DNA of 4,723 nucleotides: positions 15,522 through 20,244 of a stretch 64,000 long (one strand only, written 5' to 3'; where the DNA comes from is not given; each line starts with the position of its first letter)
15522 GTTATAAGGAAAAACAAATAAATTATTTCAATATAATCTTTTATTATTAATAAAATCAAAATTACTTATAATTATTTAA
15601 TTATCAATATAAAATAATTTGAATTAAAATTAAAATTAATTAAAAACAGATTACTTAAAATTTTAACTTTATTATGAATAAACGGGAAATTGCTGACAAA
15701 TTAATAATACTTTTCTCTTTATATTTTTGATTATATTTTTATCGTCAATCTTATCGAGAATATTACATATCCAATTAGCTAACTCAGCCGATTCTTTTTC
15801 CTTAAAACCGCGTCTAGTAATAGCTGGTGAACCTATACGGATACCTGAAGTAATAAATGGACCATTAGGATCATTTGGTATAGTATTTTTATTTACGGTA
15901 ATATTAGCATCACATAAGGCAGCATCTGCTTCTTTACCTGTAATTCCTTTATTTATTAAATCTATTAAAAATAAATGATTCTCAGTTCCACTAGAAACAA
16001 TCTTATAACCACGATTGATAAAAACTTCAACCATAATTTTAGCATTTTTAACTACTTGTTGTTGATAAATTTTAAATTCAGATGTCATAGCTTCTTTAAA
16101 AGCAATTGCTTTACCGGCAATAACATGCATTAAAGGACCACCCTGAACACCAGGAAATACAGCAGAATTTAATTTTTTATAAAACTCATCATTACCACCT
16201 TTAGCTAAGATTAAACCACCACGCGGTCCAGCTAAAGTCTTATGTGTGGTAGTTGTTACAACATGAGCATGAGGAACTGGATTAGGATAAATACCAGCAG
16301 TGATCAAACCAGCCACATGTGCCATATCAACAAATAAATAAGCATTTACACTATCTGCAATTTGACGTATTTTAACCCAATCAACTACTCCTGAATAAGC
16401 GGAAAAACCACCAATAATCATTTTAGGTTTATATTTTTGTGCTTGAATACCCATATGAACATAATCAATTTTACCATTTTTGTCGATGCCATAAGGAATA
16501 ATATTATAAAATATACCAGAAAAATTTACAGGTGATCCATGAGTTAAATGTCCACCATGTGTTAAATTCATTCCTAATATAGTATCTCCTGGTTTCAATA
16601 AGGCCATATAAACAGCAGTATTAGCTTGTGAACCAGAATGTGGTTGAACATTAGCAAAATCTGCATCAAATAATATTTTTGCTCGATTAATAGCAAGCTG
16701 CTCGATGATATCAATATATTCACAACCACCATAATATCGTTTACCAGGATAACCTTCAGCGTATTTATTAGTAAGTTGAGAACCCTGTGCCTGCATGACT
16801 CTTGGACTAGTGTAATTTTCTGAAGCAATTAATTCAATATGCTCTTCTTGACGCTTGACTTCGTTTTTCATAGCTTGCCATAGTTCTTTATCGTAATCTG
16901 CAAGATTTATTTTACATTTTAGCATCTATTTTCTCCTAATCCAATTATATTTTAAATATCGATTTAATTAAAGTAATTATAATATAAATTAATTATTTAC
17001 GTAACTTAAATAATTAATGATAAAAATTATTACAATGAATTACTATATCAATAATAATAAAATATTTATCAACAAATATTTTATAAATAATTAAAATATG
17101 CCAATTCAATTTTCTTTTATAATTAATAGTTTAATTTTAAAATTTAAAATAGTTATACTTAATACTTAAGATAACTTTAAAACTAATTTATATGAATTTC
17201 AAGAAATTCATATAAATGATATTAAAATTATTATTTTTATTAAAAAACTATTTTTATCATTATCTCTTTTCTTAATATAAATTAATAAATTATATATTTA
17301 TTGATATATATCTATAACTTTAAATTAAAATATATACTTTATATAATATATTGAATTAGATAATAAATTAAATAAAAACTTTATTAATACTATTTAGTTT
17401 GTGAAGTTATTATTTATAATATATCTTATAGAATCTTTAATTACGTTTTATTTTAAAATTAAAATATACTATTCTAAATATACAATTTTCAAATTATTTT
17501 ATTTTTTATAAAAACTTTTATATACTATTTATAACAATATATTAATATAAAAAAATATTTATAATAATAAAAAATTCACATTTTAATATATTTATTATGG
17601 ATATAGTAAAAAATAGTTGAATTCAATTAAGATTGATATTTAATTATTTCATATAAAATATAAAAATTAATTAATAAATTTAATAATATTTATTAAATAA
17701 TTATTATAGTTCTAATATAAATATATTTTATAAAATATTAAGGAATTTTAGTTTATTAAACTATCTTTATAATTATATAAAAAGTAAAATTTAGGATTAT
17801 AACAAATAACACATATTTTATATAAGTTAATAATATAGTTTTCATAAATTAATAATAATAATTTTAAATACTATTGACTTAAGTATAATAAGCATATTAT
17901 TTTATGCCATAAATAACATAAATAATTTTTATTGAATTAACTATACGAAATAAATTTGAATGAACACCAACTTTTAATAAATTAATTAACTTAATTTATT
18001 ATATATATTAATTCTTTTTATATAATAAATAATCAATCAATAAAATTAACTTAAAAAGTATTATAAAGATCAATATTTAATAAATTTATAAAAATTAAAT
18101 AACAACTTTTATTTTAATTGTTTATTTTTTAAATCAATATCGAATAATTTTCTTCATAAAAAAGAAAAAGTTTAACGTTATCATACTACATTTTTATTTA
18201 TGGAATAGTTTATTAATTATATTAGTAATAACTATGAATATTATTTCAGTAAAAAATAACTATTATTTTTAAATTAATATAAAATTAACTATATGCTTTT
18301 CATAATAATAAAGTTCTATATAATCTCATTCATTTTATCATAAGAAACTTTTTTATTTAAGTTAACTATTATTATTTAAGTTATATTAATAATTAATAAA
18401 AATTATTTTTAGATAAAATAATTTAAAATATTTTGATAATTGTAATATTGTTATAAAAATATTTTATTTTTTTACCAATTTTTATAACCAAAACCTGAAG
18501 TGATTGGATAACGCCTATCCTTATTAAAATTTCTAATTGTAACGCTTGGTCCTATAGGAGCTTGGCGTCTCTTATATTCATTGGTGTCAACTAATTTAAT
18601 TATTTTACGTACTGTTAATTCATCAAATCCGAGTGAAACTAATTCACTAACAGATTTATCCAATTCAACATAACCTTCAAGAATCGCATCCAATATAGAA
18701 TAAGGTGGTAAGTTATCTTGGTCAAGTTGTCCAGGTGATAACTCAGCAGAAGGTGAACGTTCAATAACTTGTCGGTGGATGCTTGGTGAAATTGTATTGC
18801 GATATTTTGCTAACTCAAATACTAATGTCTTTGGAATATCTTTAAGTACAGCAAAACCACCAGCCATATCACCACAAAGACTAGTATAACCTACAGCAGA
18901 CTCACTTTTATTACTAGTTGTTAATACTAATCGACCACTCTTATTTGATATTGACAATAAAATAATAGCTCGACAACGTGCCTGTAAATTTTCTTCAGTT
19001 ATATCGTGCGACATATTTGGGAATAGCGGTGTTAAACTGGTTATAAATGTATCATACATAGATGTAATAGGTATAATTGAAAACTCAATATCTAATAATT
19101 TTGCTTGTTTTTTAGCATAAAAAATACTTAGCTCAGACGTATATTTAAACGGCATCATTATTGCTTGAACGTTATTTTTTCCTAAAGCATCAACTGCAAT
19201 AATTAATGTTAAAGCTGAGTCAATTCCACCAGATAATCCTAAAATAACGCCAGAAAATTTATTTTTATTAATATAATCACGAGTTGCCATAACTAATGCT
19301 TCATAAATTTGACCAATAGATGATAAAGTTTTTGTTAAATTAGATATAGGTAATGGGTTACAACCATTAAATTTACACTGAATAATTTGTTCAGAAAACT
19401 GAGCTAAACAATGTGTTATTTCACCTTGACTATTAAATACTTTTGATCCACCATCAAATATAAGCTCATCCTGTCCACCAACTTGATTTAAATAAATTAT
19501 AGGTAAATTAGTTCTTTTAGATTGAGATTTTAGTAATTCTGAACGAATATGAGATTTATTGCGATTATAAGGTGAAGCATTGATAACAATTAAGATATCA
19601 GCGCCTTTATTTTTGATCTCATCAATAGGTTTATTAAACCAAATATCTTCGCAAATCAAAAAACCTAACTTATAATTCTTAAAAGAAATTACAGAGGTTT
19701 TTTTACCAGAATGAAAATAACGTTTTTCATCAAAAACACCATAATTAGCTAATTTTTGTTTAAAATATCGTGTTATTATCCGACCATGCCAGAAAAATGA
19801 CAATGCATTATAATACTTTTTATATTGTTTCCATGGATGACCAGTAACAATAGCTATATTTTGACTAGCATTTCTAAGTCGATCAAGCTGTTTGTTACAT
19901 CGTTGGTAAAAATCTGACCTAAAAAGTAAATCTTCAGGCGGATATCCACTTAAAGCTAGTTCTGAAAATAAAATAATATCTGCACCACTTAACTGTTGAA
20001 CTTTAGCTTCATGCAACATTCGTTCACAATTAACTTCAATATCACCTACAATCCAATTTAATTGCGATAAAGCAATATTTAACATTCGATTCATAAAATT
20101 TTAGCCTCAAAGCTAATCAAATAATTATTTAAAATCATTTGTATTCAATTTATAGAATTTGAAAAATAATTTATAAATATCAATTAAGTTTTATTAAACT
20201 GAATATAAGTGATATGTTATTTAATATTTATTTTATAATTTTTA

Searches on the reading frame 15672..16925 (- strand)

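Call 93: search_protein_families(library=ncbifam, proteins=[window:15672-16925:-], max_evalue=1e-10)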
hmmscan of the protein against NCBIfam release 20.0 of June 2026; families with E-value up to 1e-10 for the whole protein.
window:15672-16925:- (417 aa): 3 families
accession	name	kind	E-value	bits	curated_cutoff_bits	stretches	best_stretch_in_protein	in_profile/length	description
NF000586.1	PRK00011.1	subfamily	3.6e-194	645.1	335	1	12-416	1-404/404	serine hydroxymethyltransferase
NF010094.0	PRK13580.1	equivalog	6.2e-132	440.7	735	2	115-399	170-454/496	glycine hydroxymethyltransferase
TIGR04506.1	F_threo_transal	equivalog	4e-31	108.4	650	1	19-403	10-395/609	fluorothreonine transaldolase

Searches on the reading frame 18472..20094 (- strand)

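Call 93: search_protein_families(library=ncbifam, proteins=[window:18472-20094:-], max_evalue=1e-10)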
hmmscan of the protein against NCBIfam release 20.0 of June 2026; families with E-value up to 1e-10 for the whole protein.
window:18472-20094:- (540 aa): 6 families
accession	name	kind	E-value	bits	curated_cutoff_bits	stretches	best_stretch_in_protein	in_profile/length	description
NF010588.0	PRK13981.1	equivalog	1.9e-219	729.6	479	1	2-536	2-543/546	NAD+ synthase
TIGR00552.1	nadE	equivalog_domain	1.2e-55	188.5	63.65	1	267-519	9-244/251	NAD(+) synthase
NF010587.0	PRK13980.1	equivalog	1.1e-54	185.4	255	1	261-517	12-259/267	NAD+ synthase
NF002730.0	PRK02628.1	equivalog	1.2e-51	175.8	473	2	259-454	338-547/677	NAD(+) synthase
NF002048.0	PRK00876.1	subfamily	2.1e-19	69.6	313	1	263-348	19-105/330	NAD(+) synthase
TIGR03381.1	agmatine_aguB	equivalog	1.2e-12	47.8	410.25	1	8-243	4-254/279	N-carbamoylputrescine amidase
